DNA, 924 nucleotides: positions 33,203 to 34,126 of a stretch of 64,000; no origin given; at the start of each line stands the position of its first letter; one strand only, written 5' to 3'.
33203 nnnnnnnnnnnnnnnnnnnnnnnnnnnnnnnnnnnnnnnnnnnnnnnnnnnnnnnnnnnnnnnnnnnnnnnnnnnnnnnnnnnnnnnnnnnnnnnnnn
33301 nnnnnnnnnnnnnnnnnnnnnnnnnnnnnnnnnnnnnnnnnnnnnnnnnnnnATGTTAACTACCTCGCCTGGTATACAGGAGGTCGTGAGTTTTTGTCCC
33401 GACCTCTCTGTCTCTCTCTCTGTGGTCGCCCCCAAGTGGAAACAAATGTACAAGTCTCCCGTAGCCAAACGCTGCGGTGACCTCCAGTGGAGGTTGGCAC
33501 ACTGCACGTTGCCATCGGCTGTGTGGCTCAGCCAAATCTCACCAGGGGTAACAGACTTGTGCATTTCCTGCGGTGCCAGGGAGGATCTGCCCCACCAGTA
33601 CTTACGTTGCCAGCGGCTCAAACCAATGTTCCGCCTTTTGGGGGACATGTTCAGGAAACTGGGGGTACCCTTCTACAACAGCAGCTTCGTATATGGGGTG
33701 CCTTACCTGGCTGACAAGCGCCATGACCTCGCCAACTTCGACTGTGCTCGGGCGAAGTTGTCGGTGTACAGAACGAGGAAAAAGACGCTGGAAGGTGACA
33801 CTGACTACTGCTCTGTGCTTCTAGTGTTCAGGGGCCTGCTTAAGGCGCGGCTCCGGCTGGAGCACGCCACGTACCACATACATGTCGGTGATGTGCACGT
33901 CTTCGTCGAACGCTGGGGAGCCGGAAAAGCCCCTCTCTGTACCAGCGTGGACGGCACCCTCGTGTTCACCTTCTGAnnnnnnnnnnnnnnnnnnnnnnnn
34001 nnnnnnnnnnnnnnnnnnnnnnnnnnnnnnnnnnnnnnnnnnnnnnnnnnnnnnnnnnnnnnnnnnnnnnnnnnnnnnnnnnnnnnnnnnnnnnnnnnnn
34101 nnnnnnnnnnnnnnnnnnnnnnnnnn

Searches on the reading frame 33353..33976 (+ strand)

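Call 10: search_protein_families(library=pfam, proteins=[window:33353-33976:+], max_evalue=0.01)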
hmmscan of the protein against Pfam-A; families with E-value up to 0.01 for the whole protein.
window:33353-33976:+ (207 aa): 1 family
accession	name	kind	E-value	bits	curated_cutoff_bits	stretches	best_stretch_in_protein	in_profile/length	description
PF13966.11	zf-RVT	-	0.00027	22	27.5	1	27-87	18-79/85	zinc-binding in reverse transcriptase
